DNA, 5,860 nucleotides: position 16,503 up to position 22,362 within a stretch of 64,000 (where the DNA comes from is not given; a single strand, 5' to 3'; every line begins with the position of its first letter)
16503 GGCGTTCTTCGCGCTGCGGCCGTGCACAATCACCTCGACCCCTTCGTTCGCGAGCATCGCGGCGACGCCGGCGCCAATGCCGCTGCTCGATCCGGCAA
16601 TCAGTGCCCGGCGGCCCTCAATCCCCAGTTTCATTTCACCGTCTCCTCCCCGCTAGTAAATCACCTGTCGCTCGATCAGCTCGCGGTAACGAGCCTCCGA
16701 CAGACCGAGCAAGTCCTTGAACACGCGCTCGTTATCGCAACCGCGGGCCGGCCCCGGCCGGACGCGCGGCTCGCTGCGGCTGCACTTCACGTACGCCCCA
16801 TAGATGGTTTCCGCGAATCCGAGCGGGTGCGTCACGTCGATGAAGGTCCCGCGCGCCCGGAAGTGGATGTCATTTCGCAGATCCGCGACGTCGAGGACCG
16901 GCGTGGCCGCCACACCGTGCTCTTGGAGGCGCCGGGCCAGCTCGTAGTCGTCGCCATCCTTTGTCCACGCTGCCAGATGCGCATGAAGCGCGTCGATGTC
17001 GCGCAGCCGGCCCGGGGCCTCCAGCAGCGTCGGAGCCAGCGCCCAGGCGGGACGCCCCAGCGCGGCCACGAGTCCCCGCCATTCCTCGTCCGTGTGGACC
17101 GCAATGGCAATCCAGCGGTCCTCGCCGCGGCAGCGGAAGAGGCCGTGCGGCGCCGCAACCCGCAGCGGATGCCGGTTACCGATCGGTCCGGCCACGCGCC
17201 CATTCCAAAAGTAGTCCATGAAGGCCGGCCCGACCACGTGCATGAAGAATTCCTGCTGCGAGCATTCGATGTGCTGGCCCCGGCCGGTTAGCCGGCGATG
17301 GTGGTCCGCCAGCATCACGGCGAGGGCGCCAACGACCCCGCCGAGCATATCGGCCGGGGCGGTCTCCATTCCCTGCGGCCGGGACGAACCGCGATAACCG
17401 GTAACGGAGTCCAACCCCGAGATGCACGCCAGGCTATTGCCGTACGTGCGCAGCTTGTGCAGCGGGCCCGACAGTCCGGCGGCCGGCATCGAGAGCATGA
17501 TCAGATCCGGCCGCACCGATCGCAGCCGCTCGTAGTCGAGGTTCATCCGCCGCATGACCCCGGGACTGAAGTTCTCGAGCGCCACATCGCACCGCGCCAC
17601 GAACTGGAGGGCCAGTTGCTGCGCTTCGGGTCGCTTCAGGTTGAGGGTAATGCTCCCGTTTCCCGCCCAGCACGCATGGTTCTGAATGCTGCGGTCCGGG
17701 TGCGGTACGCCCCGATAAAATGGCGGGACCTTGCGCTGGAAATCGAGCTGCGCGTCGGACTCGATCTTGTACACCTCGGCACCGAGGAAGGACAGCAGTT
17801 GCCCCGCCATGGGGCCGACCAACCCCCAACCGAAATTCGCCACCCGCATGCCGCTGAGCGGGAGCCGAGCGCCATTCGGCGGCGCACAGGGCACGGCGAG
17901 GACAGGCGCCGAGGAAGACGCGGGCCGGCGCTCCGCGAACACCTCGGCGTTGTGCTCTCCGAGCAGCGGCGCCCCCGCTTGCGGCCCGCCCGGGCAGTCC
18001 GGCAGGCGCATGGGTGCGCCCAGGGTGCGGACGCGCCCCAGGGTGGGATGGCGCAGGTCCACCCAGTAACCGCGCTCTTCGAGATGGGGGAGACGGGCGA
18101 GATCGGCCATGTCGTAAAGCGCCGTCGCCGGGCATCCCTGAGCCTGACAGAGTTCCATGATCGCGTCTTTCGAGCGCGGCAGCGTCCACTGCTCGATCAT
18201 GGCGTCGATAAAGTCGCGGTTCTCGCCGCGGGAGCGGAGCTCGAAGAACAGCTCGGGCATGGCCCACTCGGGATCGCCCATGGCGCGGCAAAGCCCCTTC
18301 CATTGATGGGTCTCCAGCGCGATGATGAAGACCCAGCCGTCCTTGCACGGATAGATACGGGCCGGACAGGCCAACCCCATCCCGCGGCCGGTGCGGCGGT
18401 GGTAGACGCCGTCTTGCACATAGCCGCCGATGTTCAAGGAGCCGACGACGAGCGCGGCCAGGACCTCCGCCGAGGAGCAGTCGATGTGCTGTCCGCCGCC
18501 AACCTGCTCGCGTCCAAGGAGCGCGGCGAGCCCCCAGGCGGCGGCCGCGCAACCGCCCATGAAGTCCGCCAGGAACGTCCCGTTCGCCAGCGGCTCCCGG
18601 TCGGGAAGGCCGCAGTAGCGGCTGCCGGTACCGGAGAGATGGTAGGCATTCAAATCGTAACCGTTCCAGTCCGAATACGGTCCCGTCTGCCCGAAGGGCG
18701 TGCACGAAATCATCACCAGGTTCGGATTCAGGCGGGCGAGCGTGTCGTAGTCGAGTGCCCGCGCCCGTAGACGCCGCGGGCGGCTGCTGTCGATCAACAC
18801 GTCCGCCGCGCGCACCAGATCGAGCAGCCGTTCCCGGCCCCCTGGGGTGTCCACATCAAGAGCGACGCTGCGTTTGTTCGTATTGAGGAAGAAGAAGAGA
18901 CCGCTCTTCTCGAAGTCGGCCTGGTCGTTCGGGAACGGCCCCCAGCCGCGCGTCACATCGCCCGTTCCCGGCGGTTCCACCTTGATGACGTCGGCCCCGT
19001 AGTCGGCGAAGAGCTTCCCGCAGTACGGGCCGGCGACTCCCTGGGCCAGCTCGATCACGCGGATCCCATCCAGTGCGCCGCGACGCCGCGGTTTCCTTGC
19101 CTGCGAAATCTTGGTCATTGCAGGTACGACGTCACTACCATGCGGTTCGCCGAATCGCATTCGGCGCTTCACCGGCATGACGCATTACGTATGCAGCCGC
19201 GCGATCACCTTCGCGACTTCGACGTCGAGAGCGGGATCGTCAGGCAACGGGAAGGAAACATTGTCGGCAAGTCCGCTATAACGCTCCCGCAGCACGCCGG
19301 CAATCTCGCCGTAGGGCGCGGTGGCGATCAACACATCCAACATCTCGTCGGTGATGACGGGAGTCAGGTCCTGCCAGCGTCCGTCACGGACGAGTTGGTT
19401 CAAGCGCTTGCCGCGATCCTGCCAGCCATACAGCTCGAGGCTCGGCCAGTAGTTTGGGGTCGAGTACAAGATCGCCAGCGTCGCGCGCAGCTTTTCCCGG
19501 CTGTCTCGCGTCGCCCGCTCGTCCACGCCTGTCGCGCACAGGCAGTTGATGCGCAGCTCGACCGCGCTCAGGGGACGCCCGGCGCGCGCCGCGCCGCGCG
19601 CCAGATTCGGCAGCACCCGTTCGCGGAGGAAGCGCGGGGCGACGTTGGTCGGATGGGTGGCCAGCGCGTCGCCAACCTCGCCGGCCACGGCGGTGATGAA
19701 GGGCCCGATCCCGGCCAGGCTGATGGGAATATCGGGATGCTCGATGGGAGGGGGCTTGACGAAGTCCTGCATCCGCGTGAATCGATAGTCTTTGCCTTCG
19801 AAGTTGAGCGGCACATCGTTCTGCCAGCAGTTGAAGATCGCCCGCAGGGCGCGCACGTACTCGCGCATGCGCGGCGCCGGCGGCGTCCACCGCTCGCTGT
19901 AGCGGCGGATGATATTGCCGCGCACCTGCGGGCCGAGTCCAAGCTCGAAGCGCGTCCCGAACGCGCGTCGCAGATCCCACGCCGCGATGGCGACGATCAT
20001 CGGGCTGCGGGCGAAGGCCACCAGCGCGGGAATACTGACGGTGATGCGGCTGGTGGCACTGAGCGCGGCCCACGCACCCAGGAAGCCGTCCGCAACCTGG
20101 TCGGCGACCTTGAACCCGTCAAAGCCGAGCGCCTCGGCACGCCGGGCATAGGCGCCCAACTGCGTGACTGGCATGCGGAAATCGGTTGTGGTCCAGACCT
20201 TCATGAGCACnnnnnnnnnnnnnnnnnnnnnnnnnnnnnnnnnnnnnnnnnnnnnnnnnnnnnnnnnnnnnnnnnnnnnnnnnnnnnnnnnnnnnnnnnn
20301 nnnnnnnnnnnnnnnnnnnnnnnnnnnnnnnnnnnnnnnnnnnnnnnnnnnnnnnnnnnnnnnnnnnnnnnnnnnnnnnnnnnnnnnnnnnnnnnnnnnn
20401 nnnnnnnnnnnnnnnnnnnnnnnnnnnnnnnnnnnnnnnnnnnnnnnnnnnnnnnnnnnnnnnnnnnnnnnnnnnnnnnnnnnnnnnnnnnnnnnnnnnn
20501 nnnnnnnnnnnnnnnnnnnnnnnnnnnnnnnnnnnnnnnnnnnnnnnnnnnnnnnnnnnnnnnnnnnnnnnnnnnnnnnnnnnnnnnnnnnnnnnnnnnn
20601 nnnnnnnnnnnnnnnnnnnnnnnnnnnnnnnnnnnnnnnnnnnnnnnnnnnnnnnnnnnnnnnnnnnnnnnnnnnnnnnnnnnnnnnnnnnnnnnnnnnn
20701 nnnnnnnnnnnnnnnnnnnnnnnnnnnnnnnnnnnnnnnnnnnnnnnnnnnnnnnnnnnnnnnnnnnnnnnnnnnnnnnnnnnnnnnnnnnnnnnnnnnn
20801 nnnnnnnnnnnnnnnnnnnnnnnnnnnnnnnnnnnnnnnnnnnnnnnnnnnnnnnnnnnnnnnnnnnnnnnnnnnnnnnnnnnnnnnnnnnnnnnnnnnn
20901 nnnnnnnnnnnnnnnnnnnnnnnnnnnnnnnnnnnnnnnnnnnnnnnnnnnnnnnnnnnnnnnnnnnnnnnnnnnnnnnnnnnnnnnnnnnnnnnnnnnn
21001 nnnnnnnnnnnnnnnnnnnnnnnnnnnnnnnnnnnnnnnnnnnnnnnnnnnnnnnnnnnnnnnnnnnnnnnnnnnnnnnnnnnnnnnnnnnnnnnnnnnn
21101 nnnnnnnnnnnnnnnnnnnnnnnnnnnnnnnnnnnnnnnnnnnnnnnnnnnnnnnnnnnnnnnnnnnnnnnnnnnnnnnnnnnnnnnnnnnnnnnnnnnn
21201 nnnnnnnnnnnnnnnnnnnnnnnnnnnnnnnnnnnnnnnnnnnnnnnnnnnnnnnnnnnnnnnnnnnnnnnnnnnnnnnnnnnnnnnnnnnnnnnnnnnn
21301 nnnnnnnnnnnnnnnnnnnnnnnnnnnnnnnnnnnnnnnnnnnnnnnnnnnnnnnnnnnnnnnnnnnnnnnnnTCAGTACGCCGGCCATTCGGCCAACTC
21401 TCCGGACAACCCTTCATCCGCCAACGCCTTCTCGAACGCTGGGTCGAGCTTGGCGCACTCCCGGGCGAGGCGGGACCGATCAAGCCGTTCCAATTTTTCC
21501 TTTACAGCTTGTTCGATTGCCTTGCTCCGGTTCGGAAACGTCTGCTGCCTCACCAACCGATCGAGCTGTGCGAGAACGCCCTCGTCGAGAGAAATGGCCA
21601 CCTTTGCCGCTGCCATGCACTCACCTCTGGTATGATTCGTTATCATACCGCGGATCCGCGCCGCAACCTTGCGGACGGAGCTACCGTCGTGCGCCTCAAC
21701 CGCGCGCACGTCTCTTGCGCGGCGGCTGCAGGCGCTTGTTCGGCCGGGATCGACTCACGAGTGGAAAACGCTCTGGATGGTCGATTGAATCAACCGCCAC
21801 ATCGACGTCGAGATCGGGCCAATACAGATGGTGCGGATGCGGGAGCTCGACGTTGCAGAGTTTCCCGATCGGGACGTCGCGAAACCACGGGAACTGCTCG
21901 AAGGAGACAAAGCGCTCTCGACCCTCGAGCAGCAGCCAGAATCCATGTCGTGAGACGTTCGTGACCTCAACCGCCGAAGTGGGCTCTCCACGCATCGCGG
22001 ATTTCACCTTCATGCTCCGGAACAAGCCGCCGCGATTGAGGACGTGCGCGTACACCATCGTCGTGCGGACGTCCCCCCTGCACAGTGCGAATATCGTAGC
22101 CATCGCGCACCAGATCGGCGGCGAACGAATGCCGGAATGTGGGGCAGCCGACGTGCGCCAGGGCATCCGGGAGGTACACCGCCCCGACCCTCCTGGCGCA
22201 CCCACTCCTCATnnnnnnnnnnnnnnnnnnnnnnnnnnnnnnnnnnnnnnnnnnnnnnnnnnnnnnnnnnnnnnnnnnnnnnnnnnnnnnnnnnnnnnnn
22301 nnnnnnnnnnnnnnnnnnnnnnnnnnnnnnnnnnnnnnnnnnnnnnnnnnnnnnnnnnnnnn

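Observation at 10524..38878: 28-kb one-directional supercluster may encode an undescribed catabolic route: eight CoA-transferase domains, a ketone carboxylase, F420-type reductases and OYE, but no regulator, thiolase or acyl-CoA dehydrogenase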

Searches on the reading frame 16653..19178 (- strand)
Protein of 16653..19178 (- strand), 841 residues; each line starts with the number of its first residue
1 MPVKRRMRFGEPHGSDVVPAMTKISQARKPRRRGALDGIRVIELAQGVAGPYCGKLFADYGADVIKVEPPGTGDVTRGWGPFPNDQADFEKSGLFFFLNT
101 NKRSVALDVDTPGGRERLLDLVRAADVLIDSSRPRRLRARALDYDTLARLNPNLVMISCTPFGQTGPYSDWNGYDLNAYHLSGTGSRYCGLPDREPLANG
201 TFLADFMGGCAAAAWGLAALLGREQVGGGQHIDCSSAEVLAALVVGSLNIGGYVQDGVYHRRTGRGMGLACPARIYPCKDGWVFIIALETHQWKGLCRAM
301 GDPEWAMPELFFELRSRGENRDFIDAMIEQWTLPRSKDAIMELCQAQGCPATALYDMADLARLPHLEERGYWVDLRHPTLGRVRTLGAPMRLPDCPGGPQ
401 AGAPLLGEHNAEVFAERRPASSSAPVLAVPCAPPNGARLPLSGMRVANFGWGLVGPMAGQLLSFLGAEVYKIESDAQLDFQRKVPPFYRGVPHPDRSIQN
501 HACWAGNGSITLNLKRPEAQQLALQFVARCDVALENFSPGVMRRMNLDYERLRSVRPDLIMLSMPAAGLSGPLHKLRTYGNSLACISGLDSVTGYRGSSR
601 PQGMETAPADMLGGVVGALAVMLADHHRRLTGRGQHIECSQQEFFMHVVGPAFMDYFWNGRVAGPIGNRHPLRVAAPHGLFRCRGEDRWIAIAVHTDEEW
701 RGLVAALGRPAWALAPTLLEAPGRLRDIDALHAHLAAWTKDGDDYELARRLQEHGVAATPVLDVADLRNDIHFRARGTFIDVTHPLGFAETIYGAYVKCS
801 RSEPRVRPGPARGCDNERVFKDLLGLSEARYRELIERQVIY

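Call 4: search_protein_families(library=pfam, proteins=[window:16653-19178:-], max_evalue=0.01)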
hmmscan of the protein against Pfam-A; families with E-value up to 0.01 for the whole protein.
window:16653-19178:- (841 aa): 1 family
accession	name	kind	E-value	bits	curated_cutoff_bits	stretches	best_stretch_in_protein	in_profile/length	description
PF02515.22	CoA_transf_3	-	1.9e-189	629.8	23.3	2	36-410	1-366/366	CoA-transferase family III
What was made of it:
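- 16653..19178 (-): CoAT2x_B, a fused two-domain family-III CoA-transferase. 2 x PF02515 (call 4).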

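Call 9: search_protein_families(library=ncbifam, proteins=[window:16653-19178:-], max_evalue=0.00001)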
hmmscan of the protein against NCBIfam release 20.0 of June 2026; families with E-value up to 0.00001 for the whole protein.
window:16653-19178:- (841 aa): 7 families
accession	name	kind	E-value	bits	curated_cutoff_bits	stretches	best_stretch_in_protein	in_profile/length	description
NF052585.1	SucGlutTfsCaiB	equivalog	4.6e-115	384.4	750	2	33-417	5-388/394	succinate--glutarate CoA-transferase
NF003809.0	PRK05398.1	subfamily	3.9e-107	358.4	442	4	35-239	4-203/416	formyl-CoA transferase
TIGR03253.1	oxalate_frc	equivalog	1.8e-103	346.5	504.2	3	35-416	3-399/416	formyl-CoA transferase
NF041294.1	Scnl_mescCoAtase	equivalog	1.4e-99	333.8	700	2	34-414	2-380/381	succinyl-CoA:mesaconate CoA-transferase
NF008511.0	PRK11430.1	equivalog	8.5e-85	285.1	522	2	32-374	6-340/381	CoA:oxalate CoA-transferase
NF002914.1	PRK03525.1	equivalog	1.2e-52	179.2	413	2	33-387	7-351/400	L-carnitine CoA-transferase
TIGR04253.1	mesacon_CoA_iso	equivalog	1.2e-29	103.6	725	2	34-415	1-381/403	2-methylfumaryl-CoA isomerase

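Call 47: find_related_loci(query=window:16653-19178:-, collection=metagenome_contigs, flank=10000)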
Query window:16653-19178:- (841 aa) in metagenome_contigs; peptide patterns used: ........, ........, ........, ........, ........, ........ (x = any residue, [..] = any of these).
50 stretches matched a pattern; 16 encode a relative of the query (tblastn E <= 1e-3); 16 distinct loci.
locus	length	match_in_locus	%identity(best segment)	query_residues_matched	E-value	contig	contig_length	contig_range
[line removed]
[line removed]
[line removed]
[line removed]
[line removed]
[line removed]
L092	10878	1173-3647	79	20-841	0e+0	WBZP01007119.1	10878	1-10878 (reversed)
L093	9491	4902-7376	74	20-841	0e+0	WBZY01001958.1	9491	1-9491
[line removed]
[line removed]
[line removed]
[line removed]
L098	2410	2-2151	60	22-841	0e+0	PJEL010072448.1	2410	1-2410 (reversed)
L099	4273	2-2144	58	36-841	0e+0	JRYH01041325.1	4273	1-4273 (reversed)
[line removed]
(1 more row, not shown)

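Call 69: search_solved_structures(query=window:16653-19178:-, max_evalue=1e-30)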
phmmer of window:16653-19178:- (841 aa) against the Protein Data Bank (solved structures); distinct sequences matched with E-value up to 1e-30: 23.
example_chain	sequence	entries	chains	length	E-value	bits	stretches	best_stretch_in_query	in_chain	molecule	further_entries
4ed9_A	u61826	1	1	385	2.4e-52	180.8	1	34-416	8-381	CAIB/BAIF family protein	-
9fn0_B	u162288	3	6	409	3.1e-52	180.4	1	434-713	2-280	Subunit of Benzylsuccinate CoA-transferase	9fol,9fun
9br7_A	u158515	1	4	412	5.5e-45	156.4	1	35-416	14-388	Succinate--hydroxymethylglutarate CoA-transferase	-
9br6_A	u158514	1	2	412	1.6e-44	154.9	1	35-416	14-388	Succinate--hydroxymethylglutarate CoA-transferase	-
9fn0_A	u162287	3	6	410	2.5e-44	154.2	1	39-416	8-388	Subunit of Benzylsuccinate CoA-transferase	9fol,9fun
1pt5_A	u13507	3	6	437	1.9e-43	151.3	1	35-416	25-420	Hypothetical protein yfdW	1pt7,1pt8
1pqy_A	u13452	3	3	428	2.2e-43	151.1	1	36-416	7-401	Hypothetical protein yfdW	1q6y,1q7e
4hl6_A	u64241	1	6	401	5.2e-42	146.6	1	13-413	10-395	Uncharacterized protein YfdE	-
10uh_A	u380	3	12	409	4.6e-41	143.4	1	36-415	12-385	Formyl-coenzyme a transferase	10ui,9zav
2vjo_A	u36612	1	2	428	1.3e-36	128.7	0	35-242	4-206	FORMYL-COENZYME A TRANSFERASE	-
3ubm_A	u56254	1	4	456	1.6e-36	128.4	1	13-417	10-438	Formyl-CoA:oxalate CoA-transferase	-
1p5h_A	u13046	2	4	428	1.8e-36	128.2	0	35-242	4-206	Formyl-coenzyme A transferase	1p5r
2vjn_A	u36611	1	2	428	1.9e-36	128.2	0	35-242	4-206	FORMYL-COENZYME A TRANSFERASE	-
2vjk_A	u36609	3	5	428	2.5e-36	127.8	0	35-242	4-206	FORMYL-COENZYME A TRANSFERASE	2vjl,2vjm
1t4c_A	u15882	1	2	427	2.7e-36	127.7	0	35-242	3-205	Formyl-CoA:oxalate CoA-transferase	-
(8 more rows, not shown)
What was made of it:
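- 16653..19178 (-): N domain resembles 9fn0_A and C domain resembles 9fn0_B of benzylsuccinate CoA-transferase (call 69).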

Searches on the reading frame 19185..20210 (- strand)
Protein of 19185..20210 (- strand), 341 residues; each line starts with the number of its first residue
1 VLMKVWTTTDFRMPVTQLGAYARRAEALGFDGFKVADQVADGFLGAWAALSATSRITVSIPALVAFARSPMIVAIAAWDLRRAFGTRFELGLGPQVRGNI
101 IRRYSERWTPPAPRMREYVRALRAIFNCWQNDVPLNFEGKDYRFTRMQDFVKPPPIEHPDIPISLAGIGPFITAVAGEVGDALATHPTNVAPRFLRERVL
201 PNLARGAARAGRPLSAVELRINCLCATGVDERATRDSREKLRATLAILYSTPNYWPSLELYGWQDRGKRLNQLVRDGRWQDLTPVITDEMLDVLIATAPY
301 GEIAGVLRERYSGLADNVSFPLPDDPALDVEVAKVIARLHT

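Call 4: search_protein_families(library=pfam, proteins=[window:19185-20210:-], max_evalue=0.01)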
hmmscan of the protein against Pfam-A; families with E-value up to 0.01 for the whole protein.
window:19185-20210:- (341 aa): 1 family
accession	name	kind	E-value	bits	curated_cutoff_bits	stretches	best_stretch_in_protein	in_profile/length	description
PF00296.26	Bac_luciferase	-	7.1e-43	147.6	27.9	1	13-315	20-312/314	Luciferase-like monooxygenase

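Call 9: search_protein_families(library=ncbifam, proteins=[window:19185-20210:-], max_evalue=0.00001)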
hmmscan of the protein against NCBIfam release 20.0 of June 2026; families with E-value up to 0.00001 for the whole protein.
window:19185-20210:- (341 aa): 13 families
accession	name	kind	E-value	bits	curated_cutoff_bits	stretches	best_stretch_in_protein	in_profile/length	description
TIGR03617.1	F420_MSMEG_2256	subfamily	1.8e-90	303.1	278.15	1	22-339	1-316/318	TIGR03617 family F420-dependent LLM class oxidoreductase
TIGR04024.1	F420_NP1902A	hypoth_equivalog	3.6e-23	81.8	345.4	1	15-306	14-295/330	TIGR04024 family LLM class F420-dependent oxidoreductase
TIGR03564.1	F420_MSMEG_4879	subfamily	9.6e-23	81.1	234.25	1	20-264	3-234/265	TIGR03564 family F420-dependent LLM class oxidoreductase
TIGR03559.1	F420_Rv3520c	subfamily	4.9e-17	62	335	1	8-300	5-304/325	LLM class F420-dependent oxidoreductase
TIGR03841.1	F420_Rv3093c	subfamily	1.1e-15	57.8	213.65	1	20-307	14-281/298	LLM class F420-dependent oxidoreductase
TIGR03555.1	F420_mer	equivalog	8e-13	48.5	348.7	1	13-294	9-278/325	5,10-methylenetetrahydromethanopterin reductase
TIGR03619.1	F420_Rv2161c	subfamily_domain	1.3e-12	47.9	166.9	1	38-231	42-225/247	TIGR03619 family F420-dependent LLM class oxidoreductase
TIGR03621.1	F420_MSMEG_2516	subfamily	2.5e-12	46.6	213.15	1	14-189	12-179/295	TIGR03621 family F420-dependent LLM class oxidoreductase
TIGR03560.1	F420_Rv1855c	subfamily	3.3e-10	40.2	231.4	1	16-188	13-196/227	TIGR03560 family F420-dependent LLM class oxidoreductase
TIGR03620.1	F420_MSMEG_4141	subfamily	1.4e-09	37.7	219.8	1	5-124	6-121/280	TIGR03620 family F420-dependent LLM class oxidoreductase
TIGR03857.1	F420_MSMEG_2249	hypoth_equivalog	7.6e-09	35.2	218.4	1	21-256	19-242/329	TIGR03857 family LLM class F420-dependent oxidoreductase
NF002619.0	PRK02271.1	equivalog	8.4e-07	28.6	276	1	13-294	11-279/329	5,10-methylenetetrahydromethanopterin reductase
TIGR03554.1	F420_G6P_DH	equivalog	9.5e-07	28.1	420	1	52-225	62-231/331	glucose-6-phosphate dehydrogenase (coenzyme-F420)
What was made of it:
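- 19185..20210 (-): LLM1, F420-family luciferase-like oxidoreductase. TIGR03617 303 bits, above the 278 cut-off (call 9).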

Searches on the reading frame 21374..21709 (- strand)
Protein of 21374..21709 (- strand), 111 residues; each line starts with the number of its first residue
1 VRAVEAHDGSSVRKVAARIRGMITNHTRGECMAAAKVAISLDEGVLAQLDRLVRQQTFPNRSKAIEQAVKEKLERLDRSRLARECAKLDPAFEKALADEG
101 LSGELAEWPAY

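Call 40: search_protein_families(library=pfam, proteins=[window:21374-21709:-], max_evalue=0.05)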
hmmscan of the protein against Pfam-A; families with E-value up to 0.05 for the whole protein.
window:21374-21709:- (111 aa): 3 families
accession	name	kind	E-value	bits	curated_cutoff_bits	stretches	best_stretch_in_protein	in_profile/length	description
PF01402.27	RHH_1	-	3.6e-07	30.3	20.5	1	38-75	3-39/39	Ribbon-helix-helix protein, copG family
PF17723.7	RHH_8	-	0.0057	17.2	25.4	1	35-75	4-44/119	Ribbon-Helix-Helix transcriptional regulator family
PF23434.1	DUF7120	-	0.049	14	27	0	36-69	3-36/70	Family of unknown function (DUF7120)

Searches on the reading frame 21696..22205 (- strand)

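Call 4: search_protein_families(library=pfam, proteins=[window:21696-22205:-], max_evalue=0.01)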
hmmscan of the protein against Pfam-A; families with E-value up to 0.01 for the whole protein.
window:21696-22205:- (169 aa): 1 family
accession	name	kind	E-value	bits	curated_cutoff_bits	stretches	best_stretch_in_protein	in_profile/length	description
PF10387.14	DUF2442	-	5.8e-14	52.5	23.9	1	78-145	1-70/72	Protein of unknown function (DUF2442)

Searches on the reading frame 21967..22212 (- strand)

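Call 40: search_protein_families(library=pfam, proteins=[window:21967-22212:-], max_evalue=0.05)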
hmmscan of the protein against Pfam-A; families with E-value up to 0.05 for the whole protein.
window:21967-22212:- (81 aa): 1 family
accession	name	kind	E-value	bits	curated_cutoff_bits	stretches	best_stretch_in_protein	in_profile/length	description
PF00589.27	Phage_integrase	-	0.0026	18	27.1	1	25-46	131-152/172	Phage integrase family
